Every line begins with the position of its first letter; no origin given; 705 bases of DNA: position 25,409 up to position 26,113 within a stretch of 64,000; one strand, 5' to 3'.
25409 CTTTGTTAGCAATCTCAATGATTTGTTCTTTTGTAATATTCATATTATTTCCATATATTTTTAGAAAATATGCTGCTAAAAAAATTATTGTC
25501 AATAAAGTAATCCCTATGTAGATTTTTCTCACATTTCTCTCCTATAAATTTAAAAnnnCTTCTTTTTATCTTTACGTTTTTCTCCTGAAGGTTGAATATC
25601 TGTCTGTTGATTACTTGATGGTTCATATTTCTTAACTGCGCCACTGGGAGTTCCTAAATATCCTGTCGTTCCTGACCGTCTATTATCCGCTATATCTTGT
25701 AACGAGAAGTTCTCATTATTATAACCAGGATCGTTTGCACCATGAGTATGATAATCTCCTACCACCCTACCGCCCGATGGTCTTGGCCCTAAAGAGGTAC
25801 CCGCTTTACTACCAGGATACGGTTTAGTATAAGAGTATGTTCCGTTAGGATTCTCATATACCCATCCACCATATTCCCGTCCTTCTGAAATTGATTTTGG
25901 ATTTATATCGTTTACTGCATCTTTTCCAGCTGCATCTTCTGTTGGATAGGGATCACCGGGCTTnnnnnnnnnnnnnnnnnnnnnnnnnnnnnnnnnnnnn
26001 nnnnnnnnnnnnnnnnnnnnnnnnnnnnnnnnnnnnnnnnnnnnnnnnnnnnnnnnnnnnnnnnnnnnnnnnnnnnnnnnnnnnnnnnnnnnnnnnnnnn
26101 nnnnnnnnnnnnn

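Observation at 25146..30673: RHS locus with a displaced orphan toxin tip: full RHS (DUF4329-like tip) and lipoprotein, plus an orphan RHS-CT with a divergent DUF4329-like tip and its own homologous lipoprotein, bounded by a 214-bp direct repeat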

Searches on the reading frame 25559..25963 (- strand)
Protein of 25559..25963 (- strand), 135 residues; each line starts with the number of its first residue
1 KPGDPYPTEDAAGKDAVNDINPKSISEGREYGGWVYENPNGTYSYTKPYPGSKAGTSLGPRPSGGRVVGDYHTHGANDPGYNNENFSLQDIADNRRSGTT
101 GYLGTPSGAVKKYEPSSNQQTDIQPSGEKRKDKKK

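Call 15: search_solved_structures(query=window:25559-25963:-, max_evalue=10, show_alignments=3)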
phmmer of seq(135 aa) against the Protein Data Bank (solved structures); distinct sequences matched with E-value up to 10: 3.
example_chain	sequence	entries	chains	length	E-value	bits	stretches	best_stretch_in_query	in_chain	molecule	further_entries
8cia_E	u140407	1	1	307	0.95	12.8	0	105-131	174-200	Kelch like family member 20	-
8cia_A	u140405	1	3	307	0.96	12.8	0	105-131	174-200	Kelch-like protein 20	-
8cia_B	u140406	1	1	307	0.96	12.8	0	105-131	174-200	Kelch like family member 20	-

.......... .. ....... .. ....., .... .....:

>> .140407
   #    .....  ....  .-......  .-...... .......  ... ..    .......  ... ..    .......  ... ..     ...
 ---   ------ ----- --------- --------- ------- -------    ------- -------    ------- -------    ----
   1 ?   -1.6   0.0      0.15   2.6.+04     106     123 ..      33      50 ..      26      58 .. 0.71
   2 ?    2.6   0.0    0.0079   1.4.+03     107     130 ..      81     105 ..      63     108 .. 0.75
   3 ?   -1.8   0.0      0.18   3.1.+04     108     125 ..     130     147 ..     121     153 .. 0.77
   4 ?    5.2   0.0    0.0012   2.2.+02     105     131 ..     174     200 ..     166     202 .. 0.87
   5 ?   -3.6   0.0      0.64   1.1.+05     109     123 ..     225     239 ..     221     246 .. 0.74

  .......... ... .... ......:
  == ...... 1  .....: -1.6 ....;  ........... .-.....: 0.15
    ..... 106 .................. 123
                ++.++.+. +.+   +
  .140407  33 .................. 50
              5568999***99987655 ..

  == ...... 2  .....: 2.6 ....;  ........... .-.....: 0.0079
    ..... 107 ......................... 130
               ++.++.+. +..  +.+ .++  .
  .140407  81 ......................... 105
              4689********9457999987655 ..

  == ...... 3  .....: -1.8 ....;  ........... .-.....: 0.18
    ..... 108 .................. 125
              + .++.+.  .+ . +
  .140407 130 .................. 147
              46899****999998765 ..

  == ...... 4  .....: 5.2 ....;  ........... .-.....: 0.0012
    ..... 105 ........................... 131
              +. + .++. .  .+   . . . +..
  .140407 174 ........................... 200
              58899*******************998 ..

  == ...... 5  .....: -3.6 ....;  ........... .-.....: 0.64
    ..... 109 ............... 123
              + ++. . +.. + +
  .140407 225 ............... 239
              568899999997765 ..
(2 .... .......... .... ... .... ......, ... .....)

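Call 24: find_homologous_proteins(query=window:25559-25963:-, max_evalue=0.001)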
Query seq(135 aa) (135 aa): 83 proteins with E <= 0.001 among 98 candidates.
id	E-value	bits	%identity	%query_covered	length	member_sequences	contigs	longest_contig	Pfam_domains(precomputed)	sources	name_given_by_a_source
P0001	1.8e-83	296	100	100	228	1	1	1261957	PF14220.12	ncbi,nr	ncbi:MAG: DUF4329 domain-containing protein [Candidatus Omnitrophica bacterium]|nr:DUF4329 domain-co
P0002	9.5e-51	190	68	94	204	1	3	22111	PF14220.12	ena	-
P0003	3.6e-47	178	64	99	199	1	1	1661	PF14220.12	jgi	-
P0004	5.4e-42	161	64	92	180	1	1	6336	PF14220.12,PF25023.2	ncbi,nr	ncbi:MAG: DUF4329 domain-containing protein, partial [Desulfobacteraceae bacterium]|nr:DUF4329 domai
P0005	9.9e-39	151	58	93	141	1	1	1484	PF14220.12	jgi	-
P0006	1.2e-38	150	60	91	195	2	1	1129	PF14220.12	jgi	jgi:uncharacterized protein RhaS with RHS repeats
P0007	8.4e-35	138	60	87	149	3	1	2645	PF14220.12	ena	-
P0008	2.5e-31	127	56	91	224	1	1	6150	PF14220.12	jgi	jgi:RHS repeat-associated protein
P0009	2.2e-30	124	54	91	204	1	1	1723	PF14220.12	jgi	jgi:hypothetical protein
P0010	9.9e-30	121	55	85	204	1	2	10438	PF14220.12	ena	-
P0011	2.1e-29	120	55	83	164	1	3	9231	PF14220.12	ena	-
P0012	2.1e-29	120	54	90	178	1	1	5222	PF14220.12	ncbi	-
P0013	4.4e-29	119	52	90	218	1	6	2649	PF14220.12,PF25023.2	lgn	-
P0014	7.2e-29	119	55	86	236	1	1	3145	PF14220.12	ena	-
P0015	1.0e-28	118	53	87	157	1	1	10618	PF14220.12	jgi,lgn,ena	-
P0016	1.2e-28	118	56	85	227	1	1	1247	PF14220.12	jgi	jgi:RHS repeat-associated protein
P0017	1.9e-28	117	58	79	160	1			PF14220.12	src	-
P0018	3.6e-28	116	51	91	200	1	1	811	PF14220.12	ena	-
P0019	6.3e-28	116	51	87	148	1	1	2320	PF14220.12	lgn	-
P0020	7.9e-28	115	54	81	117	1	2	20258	PF14220.12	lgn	-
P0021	9.1e-28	115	51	87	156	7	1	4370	PF14220.12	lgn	-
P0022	1.4e-27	115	50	88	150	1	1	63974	PF14220.12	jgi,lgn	-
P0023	1.6e-27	114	49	87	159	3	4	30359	PF14220.12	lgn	-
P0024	9.1e-27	112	54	76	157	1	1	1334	PF14220.12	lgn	-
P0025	1.1e-26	112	49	96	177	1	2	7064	PF14220.12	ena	-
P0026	1.4e-26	111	53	86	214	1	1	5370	PF14220.12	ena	-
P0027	1.5e-26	111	54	76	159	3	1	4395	PF14220.12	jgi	jgi:hypothetical protein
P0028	1.8e-26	111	49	87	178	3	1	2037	PF14220.12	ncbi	ncbi:MAG: DUF4329 domain-containing protein [Terriglobales bacterium]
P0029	3.3e-26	110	54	83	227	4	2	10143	PF14220.12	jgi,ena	jgi:RHS repeat-associated protein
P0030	3.6e-26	110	49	87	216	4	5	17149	PF14220.12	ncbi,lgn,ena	ncbi:MAG: DUF4329 domain-containing protein [Isosphaeraceae bacterium]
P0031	5.3e-26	109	48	87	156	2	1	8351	PF14220.12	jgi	jgi:hypothetical protein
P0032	6.2e-26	109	56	81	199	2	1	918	PF14220.12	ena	-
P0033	8.4e-26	109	51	90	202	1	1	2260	PF14220.12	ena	-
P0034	1.2e-25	108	48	93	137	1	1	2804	PF14220.12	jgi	jgi:hypothetical protein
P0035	1.3e-25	108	52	83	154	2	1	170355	PF14220.12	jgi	jgi:hypothetical protein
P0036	6.8e-25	106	49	85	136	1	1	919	PF14220.12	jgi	jgi:hypothetical protein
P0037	9.6e-25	105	51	84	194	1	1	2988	PF14220.12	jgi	jgi:hypothetical protein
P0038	1.1e-24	105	48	87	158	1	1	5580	PF14220.12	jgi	jgi:hypothetical protein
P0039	3.1e-24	104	48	90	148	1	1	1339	PF14220.12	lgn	-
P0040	5.2e-24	103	54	73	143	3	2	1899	PF14220.12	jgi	-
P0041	5.6e-24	103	51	88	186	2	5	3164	PF14220.12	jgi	jgi:uncharacterized protein RhaS with RHS repeats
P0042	1.3e-23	102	50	84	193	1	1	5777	PF14220.12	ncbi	-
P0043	1.7e-23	101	45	81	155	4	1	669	PF14220.12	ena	-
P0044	1.4e-22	98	51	84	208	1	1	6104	PF14220.12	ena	-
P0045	5.3e-22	96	47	76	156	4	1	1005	PF14220.12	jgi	-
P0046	9.7e-22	96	51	85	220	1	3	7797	PF14220.12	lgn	-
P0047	9.9e-22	96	50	85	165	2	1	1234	PF14220.12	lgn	-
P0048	1.3e-21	95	48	86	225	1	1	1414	PF14220.12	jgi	jgi:RHS repeat-associated protein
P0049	2.4e-21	94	45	81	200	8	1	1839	PF14220.12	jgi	-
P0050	9.0e-20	89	61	59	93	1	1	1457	PF14220.12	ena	-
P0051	1.0e-19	89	49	81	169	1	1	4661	PF14220.12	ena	-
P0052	1.4e-19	89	42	96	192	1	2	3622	PF14220.12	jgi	jgi:hypothetical protein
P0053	3.3e-19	87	42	81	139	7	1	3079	PF14220.12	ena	-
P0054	1.1e-18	86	44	76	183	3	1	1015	PF14220.12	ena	-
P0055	1.1e-18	86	40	88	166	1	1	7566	PF14220.12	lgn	-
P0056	6.7e-18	83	41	77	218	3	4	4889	PF14220.12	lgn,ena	-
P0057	3.0e-17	81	40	88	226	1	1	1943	PF14220.12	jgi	jgi:hypothetical protein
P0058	4.3e-17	81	44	77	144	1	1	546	PF14220.12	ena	-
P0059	1.0e-16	79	46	73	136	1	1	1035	PF14220.12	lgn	-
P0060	3.1e-16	78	40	85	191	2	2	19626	PF14220.12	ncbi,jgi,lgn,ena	jgi:hypothetical protein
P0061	5.0e-16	77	38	80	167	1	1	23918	PF14220.12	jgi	jgi:Domain of unknown function (DUF4329)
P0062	1.0e-15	76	39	88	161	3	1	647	PF14220.12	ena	-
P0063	1.1e-15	76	38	88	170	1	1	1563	PF14220.12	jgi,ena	-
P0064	2.1e-15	75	38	91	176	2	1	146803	PF14220.12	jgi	jgi:hypothetical protein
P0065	3.7e-15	74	42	85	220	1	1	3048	PF14220.12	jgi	jgi:RHS repeat-associated protein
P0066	4.1e-15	74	37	87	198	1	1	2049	PF14220.12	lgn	-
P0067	7.3e-15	73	40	90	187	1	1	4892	PF14220.12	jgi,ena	-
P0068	1.6e-14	72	39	91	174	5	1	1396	PF14220.12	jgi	-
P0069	2.8e-14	71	36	90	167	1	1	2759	PF14220.12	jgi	jgi:Domain of unknown function (DUF4329)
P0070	4.4e-14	71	38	75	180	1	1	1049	PF14220.12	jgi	jgi:uncharacterized protein RhaS with RHS repeats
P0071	7.2e-14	70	38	88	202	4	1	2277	PF14220.12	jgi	jgi:hypothetical protein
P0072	5.9e-13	67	37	83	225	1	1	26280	PF14220.12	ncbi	ncbi:MAG TPA: RHS repeat-associated core domain-containing protein, partial [Gammaproteobacteria bac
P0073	2.2e-12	65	39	76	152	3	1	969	PF14220.12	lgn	-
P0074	2.3e-12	65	38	95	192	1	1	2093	PF14220.12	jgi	jgi:uncharacterized protein RhaS with RHS repeats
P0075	1.1e-10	60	42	81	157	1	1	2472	PF14220.12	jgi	jgi:hypothetical protein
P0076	1.2e-10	60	37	83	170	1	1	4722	PF14220.12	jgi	jgi:hypothetical protein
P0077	3.0e-10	58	47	60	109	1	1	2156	PF14220.12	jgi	-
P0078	3.5e-10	58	35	91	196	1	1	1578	PF14220.12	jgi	-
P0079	3.5e-9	55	40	73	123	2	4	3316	PF14220.12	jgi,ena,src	-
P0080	5.7e-9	54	36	92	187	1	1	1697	PF14220.12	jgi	jgi:hypothetical protein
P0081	1.3e-8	53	45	61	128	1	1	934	PF14220.12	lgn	-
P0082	3.1e-6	45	35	78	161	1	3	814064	PF14220.12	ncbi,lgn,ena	-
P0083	1.2e-4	40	38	59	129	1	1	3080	PF14220.12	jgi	-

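Call 25: find_encoding_contigs(protein=P0001, flank=10000, max_places=4)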
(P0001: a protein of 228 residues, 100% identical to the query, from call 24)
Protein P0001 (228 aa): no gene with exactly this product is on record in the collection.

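Call 30: find_encoding_contigs(protein=P0002, flank=10000, max_places=3)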
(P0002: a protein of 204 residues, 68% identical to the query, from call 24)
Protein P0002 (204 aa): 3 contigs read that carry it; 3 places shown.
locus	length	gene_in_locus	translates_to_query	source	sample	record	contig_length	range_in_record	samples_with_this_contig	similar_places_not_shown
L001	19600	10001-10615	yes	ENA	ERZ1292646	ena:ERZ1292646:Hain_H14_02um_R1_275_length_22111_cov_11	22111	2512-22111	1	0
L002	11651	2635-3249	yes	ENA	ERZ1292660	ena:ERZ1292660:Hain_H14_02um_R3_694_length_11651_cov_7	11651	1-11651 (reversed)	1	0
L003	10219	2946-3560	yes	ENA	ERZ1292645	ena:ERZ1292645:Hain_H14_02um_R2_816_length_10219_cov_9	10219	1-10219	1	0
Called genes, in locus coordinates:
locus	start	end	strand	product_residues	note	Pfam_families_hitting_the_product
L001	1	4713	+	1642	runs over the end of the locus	PF03412:Peptidase_C39, PF06439:3keto-disac_hyd, PF05593:RHS_repeat (weak), PF25023:TEN_YD-shell, PF05593:RHS_repeat, PF25023:TEN_YD-shell, PF05593:RHS_repeat, PF25023:TEN_YD-shell, +1 more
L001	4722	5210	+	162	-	-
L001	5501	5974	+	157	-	-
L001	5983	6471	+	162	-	-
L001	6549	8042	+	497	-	PF05593:RHS_repeat (faint), PF25023:TEN_YD-shell (weak), PF22322:DUF6973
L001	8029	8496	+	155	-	-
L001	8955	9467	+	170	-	-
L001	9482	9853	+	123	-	-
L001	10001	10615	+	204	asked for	PF14220:DUF4329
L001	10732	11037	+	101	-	-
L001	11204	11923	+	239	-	-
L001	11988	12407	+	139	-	-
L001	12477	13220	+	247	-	PF20434:BD-FAE (weak), PF00326:Peptidase_S9 (faint), PF02230:Abhydrolase_2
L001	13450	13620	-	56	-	-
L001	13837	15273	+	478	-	PF05593:RHS_repeat (faint), PF09136:Glucodextran_B (weak), PF25023:TEN_YD-shell (weak)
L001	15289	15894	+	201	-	-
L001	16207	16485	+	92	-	PF04365:BrnT_toxin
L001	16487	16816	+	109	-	PF12441:CopG_antitoxin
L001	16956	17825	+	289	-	PF04055:Radical_SAM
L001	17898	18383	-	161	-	PF02417:Chromate_transp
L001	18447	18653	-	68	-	PF02417:Chromate_transp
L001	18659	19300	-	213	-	PF06439:3keto-disac_hyd (weak)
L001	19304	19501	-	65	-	PF09828:ChrB_C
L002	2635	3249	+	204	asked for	PF14220:DUF4329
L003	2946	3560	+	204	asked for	PF14220:DUF4329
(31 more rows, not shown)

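Call 35: find_related_loci(query=A2, collection=genome_contigs, flank=6000)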
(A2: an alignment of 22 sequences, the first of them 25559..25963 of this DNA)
Query A2 (135 aa) in genome_contigs; peptide patterns used: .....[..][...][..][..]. (x = any residue, [..] = any of these).
15 stretches matched a pattern; 13 encode a relative of the query (tblastn E <= 1e-3); 13 distinct loci.
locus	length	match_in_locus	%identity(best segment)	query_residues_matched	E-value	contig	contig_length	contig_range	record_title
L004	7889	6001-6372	58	2-123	1e-41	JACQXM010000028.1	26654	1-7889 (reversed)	MAG: Planctomycetota bacterium isolate NC_groundwater_1515_Pr4_B-0.1um_67_4 SR1-18-B1_scaffold_78292, whole genome shotg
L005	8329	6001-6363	58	1-121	5e-38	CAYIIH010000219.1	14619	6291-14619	MAG TPA_asm: uncultured Verrucomicrobiota bacterium isolate ERP119705_co20_532 genome assembly, contig: NODE_4449_length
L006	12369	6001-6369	53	1-123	9e-38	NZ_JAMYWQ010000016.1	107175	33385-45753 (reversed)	Serratia nevei strain 9rpt1 Serratia_9rpt1_Spades_trim_contig_16, whole genome shotgun sequence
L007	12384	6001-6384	56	1-123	1e-36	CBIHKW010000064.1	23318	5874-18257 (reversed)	MAG TPA_asm: uncultured Thermomonas sp. isolate SRR29710052_binner13_Refined_8 genome assembly, contig: ERZ27396983.267,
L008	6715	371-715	55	2-116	7e-35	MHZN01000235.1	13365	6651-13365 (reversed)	MAG: Pseudomonadales bacterium RIFCSPLOWO2_12_59_9 rifcsplowo2_12_sub10_scaffold_537, whole genome shotgun sequence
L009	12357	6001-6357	49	6-123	8e-31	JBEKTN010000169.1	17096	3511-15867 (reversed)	MAG: Isosphaeraceae bacterium isolate SPRUCE 559 SPRUCE_559_169, whole genome shotgun sequence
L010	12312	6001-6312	53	21-123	1e-28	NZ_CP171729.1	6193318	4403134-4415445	Mesorhizobium sp. AaZ16 chromosome, complete genome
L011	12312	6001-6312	53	21-123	1e-28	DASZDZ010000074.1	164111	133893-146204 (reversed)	MAG TPA_asm: Pseudaminobacter sp. isolate SMAG_U6481 k141_132689, whole genome shotgun sequence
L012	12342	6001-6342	49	1-117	6e-26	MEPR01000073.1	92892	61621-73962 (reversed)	MAG: Bdellovibrionales bacterium GWB1_55_8 gwb1_scaffold_502, whole genome shotgun sequence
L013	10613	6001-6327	40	7-114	3e-14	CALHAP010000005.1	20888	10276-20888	MAG: uncultured Rhodobacteraceae bacterium isolate H2_Bin_Bin_86_1_1 genome assembly, contig: c_000001139924, whole geno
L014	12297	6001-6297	37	9-108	2e-13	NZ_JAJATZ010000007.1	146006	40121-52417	Loktanella gaetbuli strain TSTF-M6 7, whole genome shotgun sequence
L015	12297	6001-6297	36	9-108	3e-13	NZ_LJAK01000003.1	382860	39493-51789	Loktanella sp. 3ANDIMAR09 PM07_003, whole genome shotgun sequence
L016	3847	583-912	34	2-108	8e-13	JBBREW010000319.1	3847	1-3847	MAG: Rhodobacterales bacterium isolate Co_metawrap_2532 Cmw_2532_k141_23736354_length_3847_cov_16.9827, whole genome sho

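Call 39: predict_structure(alignment_id=A1)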
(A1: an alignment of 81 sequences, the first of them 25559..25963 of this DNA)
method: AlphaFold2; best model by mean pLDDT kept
length: 135 residues; sequences in the alignment: 81
mean_pLDDT: 93.8   pTM: 0.87
mean pLDDT of the five models: 93.8, 93.4, 93.3, 93.3, 92.5
residues with pLDDT >= 90: 120; 70-90: 4; 50-70: 11; < 50: 0
segments of 3 or more residues with pLDDT < 50: none
pLDDT, mean of each block of 10 residues (from residue 1): 95 98 98 98 98 96 96 96 97 98 98 98 72 56
secondary structure, 60 per line:
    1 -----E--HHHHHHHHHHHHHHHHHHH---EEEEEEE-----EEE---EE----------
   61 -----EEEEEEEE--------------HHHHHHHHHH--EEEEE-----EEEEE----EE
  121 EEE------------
elements in order: H9-27 E31-37 E43-45 E66-73 H88-97 E100-104 E110-114 E119-123

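Call 44: fold_search(model_id=the predicted structure, library=pdb)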
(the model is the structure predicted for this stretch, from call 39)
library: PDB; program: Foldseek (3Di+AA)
matches with E <= 10: 578; with E <= 0.001: 2
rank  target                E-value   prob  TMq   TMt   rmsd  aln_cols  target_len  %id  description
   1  5lda_A                6.7e-04  1.00  0.56  0.58   4.5       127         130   16  Structure of deubiquitinating enzyme homolog (Pyrococcus furiosus JAMM1) in complex with ubiquitin-like SAMP2. (released 2017-06-21)
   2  5ld9_A                8.5e-04  1.00  0.51  0.53   4.7       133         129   16  Structure of deubiquitinating enzyme homolog, Pyrococcus furiosus JAMM1. (released 2017-05-17)
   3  6fnn_A                1.4e-03  1.00  0.50  0.46   5.5       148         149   16  Caldiarchaeum Subterraneum Ubiquitin:Rpn11-homolog complex (released 2018-07-25)
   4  5ld9_B                2.7e-03  1.00  0.49  0.52   4.4       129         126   16  Structure of deubiquitinating enzyme homolog, Pyrococcus furiosus JAMM1. (released 2017-05-17)
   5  6fno_B                3.2e-03  1.00  0.53  0.49   5.2       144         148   15  Caldiarchaeum Subterraneum Ubiquitin:Rpn11-homolog complex, zinc soak (released 2018-07-25)
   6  2kcq_MODEL_1_A        1.0e-02  0.82  0.37  0.34   8.9       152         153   15  Solution structure of protein SRU_2040 from Salinibacter ruber (strain DSM 13855) . Northeast Structural Genom (released 2009-02-24)
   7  8s9s_8                1.5e-02  0.94  0.44  0.34   6.6       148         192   12  Structure of the human ER membrane protein complex (EMC) in GDN (released 2023-05-17)
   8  8eoi_H                1.9e-02  0.94  0.44  0.34   6.0       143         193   10  Structure of a human EMC:human Cav1.2 channel complex in GDN detergent (released 2023-05-24)
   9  5w83_B                2.1e-02  0.95  0.42  0.37   5.5       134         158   14  Rpn8/Rpn11 dimer complex (released 2017-09-06)
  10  6j30_U                2.3e-02  0.75  0.37  0.23   6.7       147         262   11  yeast proteasome in Ub-engaged state (C2) (released 2019-03-20)
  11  5u4p_B                2.4e-02  0.97  0.47  0.41   5.9       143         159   13  Protein-protein complex between 26S proteasome regulatory subunit RPN8, RPN11, and Ubiquitin S31 (released 2017-09-06)
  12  9eg1_E                3.3e-02  0.85  0.41  0.23   6.0       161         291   11  COP9 signalosome deneddylation complex with cullin-5 (released 2025-12-03)
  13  6fjv                  3.7e-02  0.91  0.44  0.41   5.8       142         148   17  Rpn11 homolog from Caldiarchaeum Subterraneum, truncated (released 2018-07-25)
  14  4ocm_B                5.0e-02  0.82  0.37  0.30   6.0       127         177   16  Crystal Structure of the Rpn8-Rpn11 MPN domain heterodimer, crystal form Ib (released 2014-01-29)
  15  7lm3_B                5.7e-02  0.96  0.47  0.36   4.3       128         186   14  Crystal Structure of Thr316Ala mutant of JAMM domain of S. pombe (released 2021-06-30)
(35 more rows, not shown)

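Call 45: search_protein_families(library=pfam, proteins=[L006:6384-6698:+, L007:6414-6809:+, L008:766-1071:+, L012:6360-6686:+, L004:6511-7035:+, L001:10645-11037:+, L009:6444-6773:+, L010:6399-6731:+], max_evalue=0.1)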
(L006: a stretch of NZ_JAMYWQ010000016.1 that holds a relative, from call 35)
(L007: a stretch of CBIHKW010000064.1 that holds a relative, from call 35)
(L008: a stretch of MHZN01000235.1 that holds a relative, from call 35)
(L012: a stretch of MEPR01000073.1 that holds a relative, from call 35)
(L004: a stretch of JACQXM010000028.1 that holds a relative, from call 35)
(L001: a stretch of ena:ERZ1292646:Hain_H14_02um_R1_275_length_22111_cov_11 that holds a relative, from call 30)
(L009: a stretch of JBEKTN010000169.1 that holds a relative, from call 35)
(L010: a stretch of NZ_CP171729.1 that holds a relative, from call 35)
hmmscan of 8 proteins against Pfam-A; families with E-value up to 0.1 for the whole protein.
L006:6384-6698:+ (104 aa): 1 family
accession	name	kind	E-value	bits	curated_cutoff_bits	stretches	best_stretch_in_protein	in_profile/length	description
PF15631.11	Imm-NTF2-2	-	1.2e-11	45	26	1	37-104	2-68/68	NTF2 fold immunity protein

L007:6414-6809:+ (131 aa): 0 families

L008:766-1071:+ (101 aa): 1 family
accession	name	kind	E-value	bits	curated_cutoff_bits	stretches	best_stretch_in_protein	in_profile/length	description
PF15631.11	Imm-NTF2-2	-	2.9e-15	56.6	26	1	37-101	2-68/68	NTF2 fold immunity protein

L012:6360-6686:+ (108 aa): 1 family
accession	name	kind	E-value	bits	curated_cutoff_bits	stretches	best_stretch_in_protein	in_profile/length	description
PF15631.11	Imm-NTF2-2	-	6.7e-17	61.8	26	1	40-108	2-68/68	NTF2 fold immunity protein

L004:6511-7035:+ (174 aa): 0 families

L001:10645-11037:+ (130 aa): 4 families
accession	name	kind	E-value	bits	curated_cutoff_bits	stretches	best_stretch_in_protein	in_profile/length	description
PF15631.11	Imm-NTF2-2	-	0.0065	17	26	1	85-130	28-68/68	NTF2 fold immunity protein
PF06455.17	NADH5_C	-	0.021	14.8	28.2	1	7-63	37-93/181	NADH dehydrogenase subunit 5 C-terminus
PF03413.25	PepSY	-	0.026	15.3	24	0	31-125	1-58/60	Peptidase propeptide and YPEB domain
PF20098.4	DUF6488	-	0.067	13.6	27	1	15-85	12-86/110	Family of unknown function (DUF6488)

L009:6444-6773:+ (109 aa): 2 families
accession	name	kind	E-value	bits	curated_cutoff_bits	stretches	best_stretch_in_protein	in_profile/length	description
PF19135.5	DUF5818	-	0.0019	18.2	27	0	60-83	24-47/57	Protein of unknown function (DUF5818)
PF12869.13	tRNA_anti-like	-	0.014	15.4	23.5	1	17-81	66-134/146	tRNA_anti-like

L010:6399-6731:+ (110 aa): 1 family
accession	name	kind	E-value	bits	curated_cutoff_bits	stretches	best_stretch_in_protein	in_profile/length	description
PF24524.1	DUF7596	-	0.0089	16.5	27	1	21-93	25-95/150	Domain of unknown function (DUF7596)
